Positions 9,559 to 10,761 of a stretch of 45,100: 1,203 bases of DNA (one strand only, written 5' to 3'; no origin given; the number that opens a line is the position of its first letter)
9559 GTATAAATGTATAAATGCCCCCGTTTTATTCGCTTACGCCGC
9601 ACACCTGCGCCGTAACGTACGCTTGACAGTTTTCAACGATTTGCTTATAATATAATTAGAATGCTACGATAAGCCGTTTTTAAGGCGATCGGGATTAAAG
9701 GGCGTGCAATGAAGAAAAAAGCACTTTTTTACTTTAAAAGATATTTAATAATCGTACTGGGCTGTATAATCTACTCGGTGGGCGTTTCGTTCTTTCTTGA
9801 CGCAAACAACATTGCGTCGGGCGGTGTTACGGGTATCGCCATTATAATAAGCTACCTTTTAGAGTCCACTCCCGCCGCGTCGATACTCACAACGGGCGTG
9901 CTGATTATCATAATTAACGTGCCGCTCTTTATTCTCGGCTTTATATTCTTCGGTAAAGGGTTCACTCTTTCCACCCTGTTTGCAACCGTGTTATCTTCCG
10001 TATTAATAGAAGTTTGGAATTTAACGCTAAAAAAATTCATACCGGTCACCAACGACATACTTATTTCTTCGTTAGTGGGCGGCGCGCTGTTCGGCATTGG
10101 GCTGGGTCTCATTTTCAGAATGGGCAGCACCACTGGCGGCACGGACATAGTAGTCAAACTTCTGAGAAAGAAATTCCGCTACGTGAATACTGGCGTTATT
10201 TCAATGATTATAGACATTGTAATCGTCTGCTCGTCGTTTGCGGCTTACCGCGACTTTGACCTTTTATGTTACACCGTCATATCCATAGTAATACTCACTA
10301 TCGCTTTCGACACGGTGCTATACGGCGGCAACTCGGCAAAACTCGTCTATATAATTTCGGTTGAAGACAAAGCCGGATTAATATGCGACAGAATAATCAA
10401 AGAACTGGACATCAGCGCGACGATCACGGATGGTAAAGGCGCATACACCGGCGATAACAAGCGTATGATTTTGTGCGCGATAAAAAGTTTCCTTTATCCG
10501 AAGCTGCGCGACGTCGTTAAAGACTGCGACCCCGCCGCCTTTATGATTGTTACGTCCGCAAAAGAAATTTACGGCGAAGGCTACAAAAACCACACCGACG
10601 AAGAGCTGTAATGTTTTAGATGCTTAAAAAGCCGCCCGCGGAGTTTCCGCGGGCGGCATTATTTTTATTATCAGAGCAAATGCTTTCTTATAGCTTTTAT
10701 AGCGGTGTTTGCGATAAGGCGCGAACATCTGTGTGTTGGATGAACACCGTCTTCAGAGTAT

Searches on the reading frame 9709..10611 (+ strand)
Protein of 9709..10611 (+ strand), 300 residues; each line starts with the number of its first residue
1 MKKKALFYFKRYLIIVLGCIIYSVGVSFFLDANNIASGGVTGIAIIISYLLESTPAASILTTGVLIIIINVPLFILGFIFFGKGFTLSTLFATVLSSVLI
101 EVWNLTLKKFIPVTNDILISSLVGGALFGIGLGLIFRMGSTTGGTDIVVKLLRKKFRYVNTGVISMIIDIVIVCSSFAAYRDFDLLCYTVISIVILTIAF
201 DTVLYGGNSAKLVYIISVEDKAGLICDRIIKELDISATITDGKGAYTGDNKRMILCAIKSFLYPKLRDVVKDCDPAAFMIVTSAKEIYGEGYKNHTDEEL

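Call 97: search_protein_families(library=pfam, proteins=[window:9709-10611:+], max_evalue=0.001)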
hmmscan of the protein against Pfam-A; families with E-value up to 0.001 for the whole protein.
window:9709-10611:+ (300 aa): 2 families
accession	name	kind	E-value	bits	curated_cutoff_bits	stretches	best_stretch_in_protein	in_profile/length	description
PF02588.21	YitT_membrane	-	1.6e-51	175.1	24.3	1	12-221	2-198/205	Uncharacterised 5xTM membrane BCR, YitT family COG1284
PF10035.14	DUF2179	-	1.9e-17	63.3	22.8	1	236-289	2-55/55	Uncharacterized protein conserved in bacteria (DUF2179)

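Call 98: list_cluster_members(proteins=[window:9709-10611:+, window:10620-11327:+, window:43831-44865:+, window:31046-32488:-, window:25960-27630:-, window:19679-20335:+, window:16563-19583:-])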
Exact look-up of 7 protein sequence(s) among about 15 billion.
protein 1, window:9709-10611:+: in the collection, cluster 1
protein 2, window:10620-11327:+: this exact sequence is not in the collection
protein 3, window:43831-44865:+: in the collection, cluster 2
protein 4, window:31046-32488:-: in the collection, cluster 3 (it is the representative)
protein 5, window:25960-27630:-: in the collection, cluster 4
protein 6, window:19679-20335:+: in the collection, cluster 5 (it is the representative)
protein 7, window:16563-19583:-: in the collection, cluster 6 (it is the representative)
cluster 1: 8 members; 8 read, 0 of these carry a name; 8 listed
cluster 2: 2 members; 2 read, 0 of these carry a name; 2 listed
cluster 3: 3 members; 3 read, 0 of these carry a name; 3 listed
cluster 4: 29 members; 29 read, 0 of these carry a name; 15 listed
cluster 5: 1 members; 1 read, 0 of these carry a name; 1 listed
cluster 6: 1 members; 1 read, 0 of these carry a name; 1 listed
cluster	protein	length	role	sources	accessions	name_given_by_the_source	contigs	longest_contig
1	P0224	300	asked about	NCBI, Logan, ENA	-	-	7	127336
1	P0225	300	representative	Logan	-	-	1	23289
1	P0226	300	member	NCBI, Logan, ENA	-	-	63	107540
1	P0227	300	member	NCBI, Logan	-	-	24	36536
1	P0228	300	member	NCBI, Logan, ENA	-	-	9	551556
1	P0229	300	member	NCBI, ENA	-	-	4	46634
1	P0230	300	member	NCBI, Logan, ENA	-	-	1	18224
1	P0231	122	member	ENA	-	-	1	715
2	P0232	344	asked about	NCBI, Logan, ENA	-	-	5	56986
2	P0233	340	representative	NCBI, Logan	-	-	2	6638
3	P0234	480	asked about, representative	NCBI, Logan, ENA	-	-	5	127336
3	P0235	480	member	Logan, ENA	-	-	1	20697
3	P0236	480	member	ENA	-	-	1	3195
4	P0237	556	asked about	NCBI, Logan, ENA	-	-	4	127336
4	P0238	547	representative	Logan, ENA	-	-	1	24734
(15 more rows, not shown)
